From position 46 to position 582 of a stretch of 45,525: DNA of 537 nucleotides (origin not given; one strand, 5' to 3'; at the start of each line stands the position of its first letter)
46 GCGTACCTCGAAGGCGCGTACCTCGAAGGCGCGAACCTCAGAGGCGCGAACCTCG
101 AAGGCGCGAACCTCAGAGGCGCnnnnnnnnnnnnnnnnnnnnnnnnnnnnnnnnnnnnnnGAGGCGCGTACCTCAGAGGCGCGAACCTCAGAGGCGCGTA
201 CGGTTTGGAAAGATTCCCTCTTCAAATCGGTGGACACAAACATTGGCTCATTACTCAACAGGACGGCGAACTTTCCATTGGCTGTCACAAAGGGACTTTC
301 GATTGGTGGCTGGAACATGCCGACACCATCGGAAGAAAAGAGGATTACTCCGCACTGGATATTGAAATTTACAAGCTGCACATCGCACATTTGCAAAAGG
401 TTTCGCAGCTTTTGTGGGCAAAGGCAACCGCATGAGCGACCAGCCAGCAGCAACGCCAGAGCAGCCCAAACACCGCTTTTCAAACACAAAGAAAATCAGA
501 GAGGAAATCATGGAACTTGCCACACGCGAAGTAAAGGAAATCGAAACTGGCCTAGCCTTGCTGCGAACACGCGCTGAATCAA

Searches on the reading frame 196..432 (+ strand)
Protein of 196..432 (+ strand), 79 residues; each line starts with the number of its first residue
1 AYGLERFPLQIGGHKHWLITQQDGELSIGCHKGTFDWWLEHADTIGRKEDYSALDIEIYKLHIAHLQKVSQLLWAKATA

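Call 8: search_protein_families(library=pfam, proteins=[window:199-432:+], max_evalue=1)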
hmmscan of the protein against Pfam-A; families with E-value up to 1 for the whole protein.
seq(78 aa): 0 families

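Call 9: search_protein_families(library=phrogs, proteins=[window:199-432:+], max_evalue=1)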
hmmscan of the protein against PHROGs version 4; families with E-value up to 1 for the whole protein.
seq(78 aa): 1 family
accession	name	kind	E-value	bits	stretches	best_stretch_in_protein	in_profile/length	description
phrog_5353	-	unknown function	0.02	15.4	1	21-75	192-253/256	-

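Call 13: find_homologous_proteins(query=window:196-432:+, max_evalue=0.01)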
Query seq(79 aa) (79 aa): 6 proteins with E <= 0.01 among 6 candidates.
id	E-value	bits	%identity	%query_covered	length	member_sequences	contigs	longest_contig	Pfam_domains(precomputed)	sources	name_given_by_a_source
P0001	2.7e-34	134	77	97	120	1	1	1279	-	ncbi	-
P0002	5.8e-30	121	75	100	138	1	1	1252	PF00805.29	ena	-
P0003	1.6e-28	116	69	97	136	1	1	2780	-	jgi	jgi:hypothetical protein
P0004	2.3e-28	116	68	94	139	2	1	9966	PF00805.29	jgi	-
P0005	7.4e-28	114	71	91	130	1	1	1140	-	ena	-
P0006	2.2e-27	112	71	87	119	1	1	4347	-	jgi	jgi:hypothetical protein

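Call 20: find_encoding_contigs(protein=P0004, flank=10000)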
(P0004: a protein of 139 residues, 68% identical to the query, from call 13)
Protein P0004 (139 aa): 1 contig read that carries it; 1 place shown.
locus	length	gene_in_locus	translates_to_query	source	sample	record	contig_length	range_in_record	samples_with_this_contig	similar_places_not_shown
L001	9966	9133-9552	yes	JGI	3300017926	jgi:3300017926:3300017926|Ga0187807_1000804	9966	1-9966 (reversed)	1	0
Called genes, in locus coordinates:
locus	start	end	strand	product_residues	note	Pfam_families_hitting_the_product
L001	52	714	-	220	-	-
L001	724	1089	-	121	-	PF05866:RusA (weak)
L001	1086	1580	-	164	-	-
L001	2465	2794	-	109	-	-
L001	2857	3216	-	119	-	-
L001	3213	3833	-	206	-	-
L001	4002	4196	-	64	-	-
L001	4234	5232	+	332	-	PF12760:Zn_ribbon_IS1595, PF12762:DDE_Tnp_IS1595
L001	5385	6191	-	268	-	-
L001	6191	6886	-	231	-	-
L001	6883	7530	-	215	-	-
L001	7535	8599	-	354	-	-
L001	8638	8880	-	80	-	-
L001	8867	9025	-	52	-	-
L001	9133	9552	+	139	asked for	PF00805:Pentapeptide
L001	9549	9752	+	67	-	-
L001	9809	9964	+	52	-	?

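Call 23: search_protein_representatives(alignment_id=A2)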
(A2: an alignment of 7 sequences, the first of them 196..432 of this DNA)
Query: 7 sequences, 80 profile positions. Proteins with E-value up to 0.001 (for the whole library): 498; up to 1e-10: 22; up to 1e-30: 4. The best 150 are listed.
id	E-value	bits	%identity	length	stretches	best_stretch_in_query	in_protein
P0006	1.7e-41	156.3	-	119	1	4-80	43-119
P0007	1.4e-36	140.5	-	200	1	5-79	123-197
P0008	9.9e-35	134.6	-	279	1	1-79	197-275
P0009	1.0e-31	125.0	-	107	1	6-79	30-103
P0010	2.5e-30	120.5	-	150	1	1-79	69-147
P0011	1.8e-29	117.8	-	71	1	13-79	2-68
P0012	3.5e-29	116.9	-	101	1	1-78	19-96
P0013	9.7e-28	112.2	-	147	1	1-79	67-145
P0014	2.0e-24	101.6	-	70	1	13-77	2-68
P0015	3.9e-21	91.1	-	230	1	7-77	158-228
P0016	2.9e-19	85.1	-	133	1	19-77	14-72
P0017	8.7e-16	73.9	-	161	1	8-73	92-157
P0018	1.2e-15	73.5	-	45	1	32-76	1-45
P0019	1.3e-15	73.4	-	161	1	9-78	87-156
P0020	4.1e-15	71.8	-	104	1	7-67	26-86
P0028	1.3e-10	57.3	-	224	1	8-68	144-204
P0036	1.7e-09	53.8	-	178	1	4-73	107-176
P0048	9.5e-09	51.4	-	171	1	4-70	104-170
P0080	1.2e-07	47.8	-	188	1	7-64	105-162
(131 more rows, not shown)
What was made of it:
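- On Unnamed solenoid-associated C-terminal domain (defined here by alignment A3): The profile search returns 498 clusters (call 23).
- The domain is always C-terminal (call 23).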

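Call 31: search_protein_families(library=pfam, alignment_id=A3, max_evalue=0.01)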
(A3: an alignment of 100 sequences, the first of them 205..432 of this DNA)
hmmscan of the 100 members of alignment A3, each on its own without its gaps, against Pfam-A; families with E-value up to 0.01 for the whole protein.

A. member 1, window:205-432:+ (76 aa): 0 families

B. families by the number of members that match (of 100 scanned): 6 families
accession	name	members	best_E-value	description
PF13384.12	HTH_23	3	0.0022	Homeodomain-like domain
PF20022.4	VMAP-M19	2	0.0019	vWA-MoxR associated protein middle region 19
PF11242.13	DUF2774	1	0.00087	Protein of unknown function (DUF2774)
PF08466.15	IRK_N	1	0.0055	Inward rectifier potassium channel N-terminal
PF02627.25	CMD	1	0.0079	Carboxymuconolactone decarboxylase family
PF03836.20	RasGAP_C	1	0.0082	RasGAP C-terminus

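Call 32: search_solved_structures(query=A3, max_evalue=10, show_alignments=2)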
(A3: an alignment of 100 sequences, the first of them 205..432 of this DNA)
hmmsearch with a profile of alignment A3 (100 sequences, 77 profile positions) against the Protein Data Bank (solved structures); distinct sequences matched with E-value up to 10: 10.
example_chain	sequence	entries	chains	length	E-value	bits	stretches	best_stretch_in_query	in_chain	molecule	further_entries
4mwz_A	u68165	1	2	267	0.0037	20.1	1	31-64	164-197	Phosphoethanolamine N-methyltransferase, putative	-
4iv0_A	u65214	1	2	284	0.0044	19.9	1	31-64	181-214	Phosphoethanolamine N-methyltransferase, putative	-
4iv8_A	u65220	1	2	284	0.2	14.5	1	31-64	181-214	Phosphoethanolamine N-methyltransferase,putative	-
2w2u_A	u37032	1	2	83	0.33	13.8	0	44-71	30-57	HYPOTHETICAL P60 KATANIN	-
4qwo_A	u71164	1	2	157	0.38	13.6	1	30-67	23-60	Profilin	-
4r6w_A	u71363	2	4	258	0.48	13.3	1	33-63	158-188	Phosphoethanolamine N-methyltransferase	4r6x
3uj6_A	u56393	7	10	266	0.51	13.2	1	33-63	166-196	Phosphoethanolamine N-methyltransferase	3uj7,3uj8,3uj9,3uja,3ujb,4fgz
3ujc_A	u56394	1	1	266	0.51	13.2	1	33-63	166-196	Phosphoethanolamine N-methyltransferase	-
2v6y_B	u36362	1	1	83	4.6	10.2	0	51-67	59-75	AAA FAMILY ATPASE, P60 KATANIN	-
2v6y_A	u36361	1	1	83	6.1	9.8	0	51-67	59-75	AAA FAMILY ATPASE, P60 KATANIN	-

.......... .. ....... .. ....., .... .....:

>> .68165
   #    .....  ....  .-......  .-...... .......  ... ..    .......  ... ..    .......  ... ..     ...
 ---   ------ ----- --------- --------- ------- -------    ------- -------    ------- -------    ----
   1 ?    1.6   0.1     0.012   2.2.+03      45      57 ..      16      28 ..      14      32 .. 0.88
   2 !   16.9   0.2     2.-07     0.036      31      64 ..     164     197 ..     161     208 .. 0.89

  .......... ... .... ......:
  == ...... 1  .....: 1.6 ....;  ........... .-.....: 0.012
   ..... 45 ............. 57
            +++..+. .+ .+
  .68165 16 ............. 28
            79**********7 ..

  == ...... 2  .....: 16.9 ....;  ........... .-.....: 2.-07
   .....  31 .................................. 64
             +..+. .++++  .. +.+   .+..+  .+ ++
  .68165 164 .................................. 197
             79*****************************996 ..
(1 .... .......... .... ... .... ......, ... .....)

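Call 34: predict_structure(alignment_id=A3)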
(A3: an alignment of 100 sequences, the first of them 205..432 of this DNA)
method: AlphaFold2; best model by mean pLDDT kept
length: 76 residues; sequences in the alignment: 100
mean_pLDDT: 94.6   pTM: 0.84
mean pLDDT of the five models: 94.6, 94.6, 93.3, 91.8, 91.0
residues with pLDDT >= 90: 67; 70-90: 5; 50-70: 4; < 50: 0
segments of 3 or more residues with pLDDT < 50: none
pLDDT, mean of each block of 10 residues (from residue 1): 90 96 98 98 98 98 96 73
secondary structure, 60 per line:
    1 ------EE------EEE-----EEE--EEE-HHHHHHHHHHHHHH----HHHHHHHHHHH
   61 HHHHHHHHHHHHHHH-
elements in order: E15-17 E23-25 E28-30 H32-45 H50-75
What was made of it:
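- The domain is modelled at pLDDT 94.6 (call 34).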

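Call 38: fold_search(model_id=the predicted structure, library=pdb)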
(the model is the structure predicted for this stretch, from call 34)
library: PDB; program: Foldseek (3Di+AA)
matches with E <= 10: 127; with E <= 0.001: 0
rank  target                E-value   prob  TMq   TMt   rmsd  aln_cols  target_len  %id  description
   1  6pbd_B                1.1e+00  0.33  0.27  0.07   2.8        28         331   21  DNA N6-Adenine Methyltransferase CcrM In Complex with Double-Stranded DNA Oligonucleotide Containing Its Recognition S (released 2019-10-23)
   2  8i9w_CV               1.1e+00  0.25  0.44  0.27  10.8        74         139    9  Cryo-EM structure of a Chaetomium thermophilum pre-60S ribosomal subunit - Dbp10-3 (released 2023-05-17)
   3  5g3q_A                1.2e+00  0.23  0.48  0.42  10.2        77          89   12  Crystal structure of a hypothetical domain in WNK1 (released 2017-05-31)
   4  7olc_Lq               1.3e+00  0.11  0.34  0.22  11.5        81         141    9  Thermophilic eukaryotic 80S ribosome at idle POST state (released 2022-01-26)
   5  8etc_3                1.7e+00  0.23  0.43  0.31   8.8        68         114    9  Fkbp39 associated nascent 60S ribosome State 4 (released 2022-11-30)
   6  4v7e_Cr               1.7e+00  0.12  0.40  0.41  10.1        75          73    9  Model of the small subunit RNA based on a 5.5 A cryo-EM map of Triticum aestivum translating 80S ribosome (released 2014-07-09)
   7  8qfd_r                1.7e+00  0.08  0.31  0.23  11.7        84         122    8  UFL1 E3 ligase bound 60S ribosome (released 2024-02-21)
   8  7o7y_Br               1.8e+00  0.08  0.31  0.23  11.7        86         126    7  Rabbit 80S ribosome stalled close to the mutated SARS-CoV-2 slippery site by a pseudoknot (high resolution) (released 2021-06-02)
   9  9r2l_A                1.9e+00  0.08  0.36  0.23  12.3        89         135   17  De novo designed N37 protein fold (released 2025-05-14)
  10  5g3q_B                2.1e+00  0.15  0.45  0.44  10.2        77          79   10  Crystal structure of a hypothetical domain in WNK1 (released 2017-05-31)
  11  3opt                  2.1e+00  0.02  0.17  0.06  13.3        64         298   12  Crystal structure of the Rph1 catalytic core with a-ketoglutarate (released 2010-12-22)
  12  7ls1_k2               2.2e+00  0.18  0.47  0.31  11.6        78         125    6  80S ribosome from mouse bound to eEF2 (Class II) (released 2021-11-03)
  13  6pbd_A                2.3e+00  0.12  0.29  0.08   4.3        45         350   13  DNA N6-Adenine Methyltransferase CcrM In Complex with Double-Stranded DNA Oligonucleotide Containing Its Recognition S (released 2019-10-23)
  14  7ow7_k                2.7e+00  0.06  0.30  0.23  11.7        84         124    8  EIF6-bound large subunit of the human ribosome (released 2022-10-05)
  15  7oya_r1               3.0e+00  0.04  0.24  0.16  12.3        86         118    8  Cryo-EM structure of the 1 hpf zebrafish embryo 80S ribosome (released 2022-07-13)
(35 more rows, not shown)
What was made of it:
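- Tried and rejected: Foldseek of the C-domain against the PDB gave a best E-value of 1.1 (CcrM, 28 aligned columns), which was rejected (call 38).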

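Call 39: fold_search(model_id=the predicted structure, library=viral)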
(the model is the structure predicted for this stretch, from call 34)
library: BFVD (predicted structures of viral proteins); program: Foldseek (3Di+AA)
matches with E <= 10: 282; with E <= 0.001: 2
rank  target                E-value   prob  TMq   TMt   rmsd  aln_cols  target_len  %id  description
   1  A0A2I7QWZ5            5.9e-05  1.00  0.75  0.34   2.4        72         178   28  (no name in the UniProt tables at hand)
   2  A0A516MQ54            2.1e-04  1.00  0.75  0.54   1.5        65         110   25  (no name in the UniProt tables at hand)
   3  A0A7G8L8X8            8.6e-03  1.00  0.63  0.23   1.7        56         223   20  (no name in the UniProt tables at hand)
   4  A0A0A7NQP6            2.4e-02  1.00  0.61  0.17   3.1        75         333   15  Uncharacterized protein [Lactobacillus phage LfeInf]
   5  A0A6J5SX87            2.7e-02  1.00  0.64  0.45   2.9        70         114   16  Uncharacterized protein [uncultured Caudovirales phage]
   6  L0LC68                4.0e-02  1.00  0.63  0.20   3.2        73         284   23  Hexapeptide repeat containing transferase like protein [Bacillus phage phiAGATE]
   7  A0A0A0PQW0            7.5e-02  0.96  0.56  0.15   3.9        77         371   21  Polymer-forming cytoskeletal protein [Bacillus phage Bp8p-T]
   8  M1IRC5                8.5e-02  0.92  0.49  0.15   4.0        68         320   18  (no name in the UniProt tables at hand)
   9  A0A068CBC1            8.5e-02  0.87  0.48  0.31   3.7        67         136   15  Pentapeptide repeat-containing protein [Listeria phage LMTA-57]
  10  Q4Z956                1.0e-01  0.96  0.52  0.19   3.5        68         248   13  ORF044 [Staphylococcus phage Twort (strain DSM 17442 / HER 48)]
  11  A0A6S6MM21            1.6e-01  0.44  0.35  0.25   6.8        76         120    6  (no name in the UniProt tables at hand)
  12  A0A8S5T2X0            1.8e-01  0.75  0.51  0.40   4.2        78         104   12  Beta solenoid repeat protein (Fragment) [Siphoviridae sp. ctM6i4]
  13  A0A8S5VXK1            2.4e-01  0.38  0.37  0.35   4.9        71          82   13  Uncharacterized protein (Fragment) [Ackermannviridae sp.]
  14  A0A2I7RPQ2            2.5e-01  0.54  0.44  0.24   4.3        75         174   16  (no name in the UniProt tables at hand)
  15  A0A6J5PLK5            3.2e-01  0.98  0.69  0.23   1.9        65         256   15  Uncharacterized protein [uncultured Caudovirales phage]
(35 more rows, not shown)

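Call 40: search_dna_similar(query=window:205-432:+, collection=phages, mode=protein, max_evalue=0.001, max_rows=40)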
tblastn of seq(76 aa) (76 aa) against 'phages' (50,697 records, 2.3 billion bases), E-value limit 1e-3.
No match.

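Call 43: find_related_loci(query=A2, collection=viral_contigs, flank=8000)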
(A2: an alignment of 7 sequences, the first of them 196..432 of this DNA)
Query A2 (79 aa) in viral_contigs; peptide patterns used: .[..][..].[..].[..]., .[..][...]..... (x = any residue, [..] = any of these).
47 stretches matched a pattern; 5 encode a relative of the query (tblastn E <= 1e-3); 5 distinct loci.
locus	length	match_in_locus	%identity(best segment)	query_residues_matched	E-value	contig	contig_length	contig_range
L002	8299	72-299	66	1-76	4e-32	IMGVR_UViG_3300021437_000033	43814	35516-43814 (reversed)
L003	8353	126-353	66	1-76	4e-32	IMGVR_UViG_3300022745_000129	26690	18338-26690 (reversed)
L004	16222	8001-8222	65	1-74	8e-30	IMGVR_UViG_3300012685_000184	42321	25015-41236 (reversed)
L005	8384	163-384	64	1-74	1e-29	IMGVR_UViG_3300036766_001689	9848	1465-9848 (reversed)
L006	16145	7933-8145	62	6-76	2e-27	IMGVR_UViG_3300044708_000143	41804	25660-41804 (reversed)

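Call 50: find_homologous_proteins(query=A3, max_evalue=0.00001)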
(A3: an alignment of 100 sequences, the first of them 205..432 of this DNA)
Query A3 (100 sequences) (76 aa, profile of the alignment): 30 proteins with E <= 0.00001 among 126 candidates.
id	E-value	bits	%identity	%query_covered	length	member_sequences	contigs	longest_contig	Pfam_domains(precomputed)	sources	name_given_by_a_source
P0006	2.3e-26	109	71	91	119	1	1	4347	-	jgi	jgi:hypothetical protein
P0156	4.0e-26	108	70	93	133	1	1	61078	PF00805.29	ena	-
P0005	7.2e-26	107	72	91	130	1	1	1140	-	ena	-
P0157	1.5e-25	106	67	92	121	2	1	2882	-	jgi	-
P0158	1.5e-25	106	68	93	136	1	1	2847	PF00805.29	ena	-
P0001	1.7e-25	106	76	97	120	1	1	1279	-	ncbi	-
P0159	1.7e-25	106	70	93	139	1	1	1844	PF00805.29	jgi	jgi:pentapeptide repeat protein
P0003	1.9e-25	106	68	97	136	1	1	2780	-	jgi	jgi:hypothetical protein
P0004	2.4e-25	106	68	93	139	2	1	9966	PF00805.29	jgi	-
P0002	5.2e-25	105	72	100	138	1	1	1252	PF00805.29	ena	-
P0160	5.7e-25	104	70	93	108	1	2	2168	-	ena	-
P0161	6.2e-25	104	59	93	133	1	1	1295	PF00805.29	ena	-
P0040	7.1e-25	104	33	91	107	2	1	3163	-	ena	-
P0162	1.8e-24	103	64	92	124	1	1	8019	-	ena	-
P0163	2.9e-24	102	62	91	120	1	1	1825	-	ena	-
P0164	3.3e-24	102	58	93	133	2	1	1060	PF00805.29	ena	-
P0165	3.3e-24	102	33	91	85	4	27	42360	-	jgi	-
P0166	3.7e-24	102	62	91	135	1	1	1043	PF00805.29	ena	-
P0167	4.0e-24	102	62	91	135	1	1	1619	PF00805.29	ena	-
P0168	4.2e-24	102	62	91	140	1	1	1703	PF00805.29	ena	-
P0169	3.6e-23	99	33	95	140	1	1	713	PF18836.8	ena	-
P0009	2.4e-20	90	69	89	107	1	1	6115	-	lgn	-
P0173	9.1e-18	81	38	70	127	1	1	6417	-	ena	-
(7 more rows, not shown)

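Call 51: find_encoding_contigs(protein=P0156, flank=8000, max_places=2)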
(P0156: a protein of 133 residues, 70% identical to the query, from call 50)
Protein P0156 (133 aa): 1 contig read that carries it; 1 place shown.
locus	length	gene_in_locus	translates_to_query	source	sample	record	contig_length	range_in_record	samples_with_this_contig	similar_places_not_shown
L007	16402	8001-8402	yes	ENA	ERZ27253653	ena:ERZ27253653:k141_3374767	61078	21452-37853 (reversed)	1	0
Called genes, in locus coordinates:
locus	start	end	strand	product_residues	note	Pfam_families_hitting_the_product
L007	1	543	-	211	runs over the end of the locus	-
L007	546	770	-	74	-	-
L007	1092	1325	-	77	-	-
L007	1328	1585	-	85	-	-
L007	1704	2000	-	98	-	-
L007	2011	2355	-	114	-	-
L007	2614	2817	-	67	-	-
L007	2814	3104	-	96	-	-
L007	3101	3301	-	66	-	-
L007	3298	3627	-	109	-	-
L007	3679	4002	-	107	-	-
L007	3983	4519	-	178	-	-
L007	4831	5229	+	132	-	-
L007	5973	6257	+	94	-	-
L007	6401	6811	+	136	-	-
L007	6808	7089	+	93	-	-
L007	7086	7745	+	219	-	PF00004:AAA, PF13177:DNA_pol3_delta2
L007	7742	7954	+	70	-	-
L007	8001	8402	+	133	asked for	PF00805:Pentapeptide (weak)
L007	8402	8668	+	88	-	-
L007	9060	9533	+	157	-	PF13456:RVT_3 (weak)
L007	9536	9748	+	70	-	PF13619:KTSC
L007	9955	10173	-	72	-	-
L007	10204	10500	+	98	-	-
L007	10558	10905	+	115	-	-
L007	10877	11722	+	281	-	-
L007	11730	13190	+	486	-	-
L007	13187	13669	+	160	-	-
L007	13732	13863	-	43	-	-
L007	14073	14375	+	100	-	PF01726:LexA_DNA_bind (weak)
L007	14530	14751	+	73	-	-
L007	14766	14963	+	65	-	-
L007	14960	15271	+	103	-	-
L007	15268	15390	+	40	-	-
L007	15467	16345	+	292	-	-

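Call 52: find_encoding_contigs(protein=P0165, flank=8000, max_places=3)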
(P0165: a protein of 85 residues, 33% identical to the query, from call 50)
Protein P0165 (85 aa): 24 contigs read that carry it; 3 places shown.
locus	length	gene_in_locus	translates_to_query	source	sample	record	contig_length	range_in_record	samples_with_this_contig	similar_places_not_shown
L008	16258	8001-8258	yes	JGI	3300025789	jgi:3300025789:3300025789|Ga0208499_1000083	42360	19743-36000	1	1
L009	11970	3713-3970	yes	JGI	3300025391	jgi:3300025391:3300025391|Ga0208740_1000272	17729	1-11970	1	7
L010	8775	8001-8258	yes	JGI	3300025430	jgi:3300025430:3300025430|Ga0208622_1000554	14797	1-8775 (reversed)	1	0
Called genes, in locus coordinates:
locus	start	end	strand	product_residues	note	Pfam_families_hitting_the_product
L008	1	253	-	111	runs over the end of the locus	-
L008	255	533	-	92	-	-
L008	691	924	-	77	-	-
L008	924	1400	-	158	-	-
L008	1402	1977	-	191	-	PF21805:Imm5_like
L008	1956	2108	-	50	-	-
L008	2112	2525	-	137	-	-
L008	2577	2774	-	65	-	-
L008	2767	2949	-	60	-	-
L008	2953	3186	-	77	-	-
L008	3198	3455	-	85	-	-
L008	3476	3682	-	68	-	-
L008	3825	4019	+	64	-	-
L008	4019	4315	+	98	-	-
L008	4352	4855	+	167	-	-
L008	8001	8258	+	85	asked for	-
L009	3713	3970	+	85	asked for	-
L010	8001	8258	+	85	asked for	-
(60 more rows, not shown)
